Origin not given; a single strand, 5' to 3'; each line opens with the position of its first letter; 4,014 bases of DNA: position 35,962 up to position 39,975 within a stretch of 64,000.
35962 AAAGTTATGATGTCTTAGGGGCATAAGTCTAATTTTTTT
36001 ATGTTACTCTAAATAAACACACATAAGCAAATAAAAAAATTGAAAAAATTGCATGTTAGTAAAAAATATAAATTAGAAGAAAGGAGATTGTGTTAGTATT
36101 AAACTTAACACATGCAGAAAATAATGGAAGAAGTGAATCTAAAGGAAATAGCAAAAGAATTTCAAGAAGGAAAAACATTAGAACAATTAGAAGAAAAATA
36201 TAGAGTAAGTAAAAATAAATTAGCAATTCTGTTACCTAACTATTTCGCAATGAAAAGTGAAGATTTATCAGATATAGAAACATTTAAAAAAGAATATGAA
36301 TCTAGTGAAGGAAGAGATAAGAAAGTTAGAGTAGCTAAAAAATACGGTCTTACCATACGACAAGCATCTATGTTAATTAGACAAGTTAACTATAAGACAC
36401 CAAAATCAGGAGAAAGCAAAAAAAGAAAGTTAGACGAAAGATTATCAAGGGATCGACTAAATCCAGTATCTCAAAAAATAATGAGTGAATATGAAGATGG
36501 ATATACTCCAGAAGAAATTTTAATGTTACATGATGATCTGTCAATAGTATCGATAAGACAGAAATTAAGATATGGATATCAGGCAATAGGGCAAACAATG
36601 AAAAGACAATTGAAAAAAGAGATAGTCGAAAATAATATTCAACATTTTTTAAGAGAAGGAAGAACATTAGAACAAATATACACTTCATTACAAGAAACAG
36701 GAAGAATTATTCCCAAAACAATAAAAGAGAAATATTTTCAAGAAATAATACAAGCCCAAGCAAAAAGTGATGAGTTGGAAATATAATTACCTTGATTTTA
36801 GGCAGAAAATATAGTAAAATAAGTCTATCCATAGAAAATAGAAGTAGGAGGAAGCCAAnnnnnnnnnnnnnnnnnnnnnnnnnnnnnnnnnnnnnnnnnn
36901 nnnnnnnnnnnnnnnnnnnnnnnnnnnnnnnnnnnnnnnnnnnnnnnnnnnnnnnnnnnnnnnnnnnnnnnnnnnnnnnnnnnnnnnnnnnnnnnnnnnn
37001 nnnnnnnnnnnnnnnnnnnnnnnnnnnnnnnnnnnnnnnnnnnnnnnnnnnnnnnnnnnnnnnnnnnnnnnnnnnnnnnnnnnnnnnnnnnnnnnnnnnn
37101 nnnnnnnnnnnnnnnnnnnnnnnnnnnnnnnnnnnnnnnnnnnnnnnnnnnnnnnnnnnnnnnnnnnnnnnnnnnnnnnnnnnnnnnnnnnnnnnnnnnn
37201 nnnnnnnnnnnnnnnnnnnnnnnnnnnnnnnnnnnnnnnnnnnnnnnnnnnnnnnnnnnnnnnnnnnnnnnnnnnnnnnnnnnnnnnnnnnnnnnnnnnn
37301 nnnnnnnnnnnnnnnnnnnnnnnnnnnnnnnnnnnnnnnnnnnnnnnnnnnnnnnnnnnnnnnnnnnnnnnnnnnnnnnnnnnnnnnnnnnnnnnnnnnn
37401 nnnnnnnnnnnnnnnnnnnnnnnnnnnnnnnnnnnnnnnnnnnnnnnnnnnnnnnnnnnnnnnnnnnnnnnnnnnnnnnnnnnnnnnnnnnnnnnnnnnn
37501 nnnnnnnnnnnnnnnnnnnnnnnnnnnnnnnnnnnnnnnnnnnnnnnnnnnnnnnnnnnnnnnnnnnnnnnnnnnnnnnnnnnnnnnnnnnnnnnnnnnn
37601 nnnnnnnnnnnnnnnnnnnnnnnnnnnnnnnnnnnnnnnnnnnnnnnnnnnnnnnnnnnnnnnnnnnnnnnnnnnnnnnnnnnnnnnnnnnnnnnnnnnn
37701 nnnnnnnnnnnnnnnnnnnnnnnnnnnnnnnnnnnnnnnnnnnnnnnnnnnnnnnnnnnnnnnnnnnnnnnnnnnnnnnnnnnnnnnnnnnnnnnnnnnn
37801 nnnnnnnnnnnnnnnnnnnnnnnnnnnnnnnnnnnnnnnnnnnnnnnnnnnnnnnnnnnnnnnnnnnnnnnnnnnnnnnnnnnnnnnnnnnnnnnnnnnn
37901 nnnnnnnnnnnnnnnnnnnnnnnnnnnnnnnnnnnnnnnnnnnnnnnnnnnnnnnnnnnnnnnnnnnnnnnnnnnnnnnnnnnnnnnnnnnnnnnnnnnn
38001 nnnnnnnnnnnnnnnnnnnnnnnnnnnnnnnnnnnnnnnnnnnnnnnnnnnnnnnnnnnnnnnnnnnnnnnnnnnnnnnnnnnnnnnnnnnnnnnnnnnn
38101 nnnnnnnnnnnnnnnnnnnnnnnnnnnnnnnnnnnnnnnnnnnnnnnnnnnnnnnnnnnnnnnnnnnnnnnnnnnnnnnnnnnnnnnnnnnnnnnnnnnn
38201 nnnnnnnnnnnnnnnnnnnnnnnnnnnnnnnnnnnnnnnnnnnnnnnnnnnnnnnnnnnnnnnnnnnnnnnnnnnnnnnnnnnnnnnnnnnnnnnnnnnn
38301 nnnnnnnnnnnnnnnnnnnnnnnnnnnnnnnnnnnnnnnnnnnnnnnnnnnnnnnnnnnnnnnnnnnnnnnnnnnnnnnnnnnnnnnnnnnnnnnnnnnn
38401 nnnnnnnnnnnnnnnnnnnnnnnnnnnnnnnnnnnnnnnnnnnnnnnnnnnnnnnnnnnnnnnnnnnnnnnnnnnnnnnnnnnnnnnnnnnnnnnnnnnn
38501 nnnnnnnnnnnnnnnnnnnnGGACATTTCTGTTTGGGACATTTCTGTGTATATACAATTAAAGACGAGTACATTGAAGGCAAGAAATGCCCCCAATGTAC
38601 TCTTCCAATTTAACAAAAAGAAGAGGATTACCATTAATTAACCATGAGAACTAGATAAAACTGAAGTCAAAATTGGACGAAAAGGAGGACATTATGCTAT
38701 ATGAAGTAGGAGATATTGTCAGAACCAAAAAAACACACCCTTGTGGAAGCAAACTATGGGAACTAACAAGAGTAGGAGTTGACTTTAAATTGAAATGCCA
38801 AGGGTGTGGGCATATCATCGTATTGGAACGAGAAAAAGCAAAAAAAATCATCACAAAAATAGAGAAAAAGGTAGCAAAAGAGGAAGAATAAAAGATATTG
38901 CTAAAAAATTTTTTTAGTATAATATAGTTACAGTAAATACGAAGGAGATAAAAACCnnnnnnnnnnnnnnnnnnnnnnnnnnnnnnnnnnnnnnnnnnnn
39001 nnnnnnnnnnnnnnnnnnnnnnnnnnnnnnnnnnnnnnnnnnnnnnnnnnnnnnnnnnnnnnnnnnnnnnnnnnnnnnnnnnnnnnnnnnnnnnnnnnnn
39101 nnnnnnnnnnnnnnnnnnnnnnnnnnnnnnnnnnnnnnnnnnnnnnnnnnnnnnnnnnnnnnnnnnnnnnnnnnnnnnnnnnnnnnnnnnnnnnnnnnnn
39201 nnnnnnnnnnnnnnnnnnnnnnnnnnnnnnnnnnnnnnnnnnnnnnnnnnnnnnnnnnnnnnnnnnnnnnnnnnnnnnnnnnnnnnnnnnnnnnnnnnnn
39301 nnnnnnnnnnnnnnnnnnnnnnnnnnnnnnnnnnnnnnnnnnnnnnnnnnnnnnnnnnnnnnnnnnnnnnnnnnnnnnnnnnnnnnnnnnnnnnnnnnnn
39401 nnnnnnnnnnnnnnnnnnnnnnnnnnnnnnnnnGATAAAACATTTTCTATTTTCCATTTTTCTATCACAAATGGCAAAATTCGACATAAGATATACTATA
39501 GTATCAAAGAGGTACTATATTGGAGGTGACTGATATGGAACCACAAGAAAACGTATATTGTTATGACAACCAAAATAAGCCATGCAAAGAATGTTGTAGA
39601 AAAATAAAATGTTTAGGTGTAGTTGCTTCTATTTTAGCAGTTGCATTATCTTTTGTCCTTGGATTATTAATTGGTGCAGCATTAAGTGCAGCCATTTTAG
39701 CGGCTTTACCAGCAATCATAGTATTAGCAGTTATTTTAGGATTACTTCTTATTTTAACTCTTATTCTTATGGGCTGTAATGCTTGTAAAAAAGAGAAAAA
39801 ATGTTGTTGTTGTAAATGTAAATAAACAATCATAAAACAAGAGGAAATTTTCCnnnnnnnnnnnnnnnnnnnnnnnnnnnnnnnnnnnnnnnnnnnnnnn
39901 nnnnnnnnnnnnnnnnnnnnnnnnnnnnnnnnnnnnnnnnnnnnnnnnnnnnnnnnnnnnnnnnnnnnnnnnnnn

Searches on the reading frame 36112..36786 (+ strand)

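Call 32: search_protein_families(library=pfam, proteins=[window:36112-36786:+], max_evalue=0.01)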
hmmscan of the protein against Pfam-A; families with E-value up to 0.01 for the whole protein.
window:36112-36786:+ (224 aa): 1 family
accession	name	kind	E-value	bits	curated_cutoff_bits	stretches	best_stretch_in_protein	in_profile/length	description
PF04255.20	DUF433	-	0.0033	17.6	23.6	0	122-154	23-55/56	Protein of unknown function (DUF433)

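Call 62: search_protein_families(library=padloc, proteins=[window:36112-36786:+], max_evalue=0.01)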
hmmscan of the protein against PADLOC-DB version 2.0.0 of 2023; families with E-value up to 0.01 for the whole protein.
window:36112-36786:+ (224 aa): 0 families

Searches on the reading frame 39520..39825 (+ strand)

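Call 33: search_protein_families(library=pfam, proteins=[window:39520-39825:+], max_evalue=0.01)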
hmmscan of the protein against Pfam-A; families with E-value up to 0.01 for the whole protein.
window:39520-39825:+ (101 aa): 1 family
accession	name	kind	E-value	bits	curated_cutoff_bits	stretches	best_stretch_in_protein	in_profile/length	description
PF12420.13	DUF3671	-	0.002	18.1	34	1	17-92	142-216/223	Fam-L, Fam-M like protein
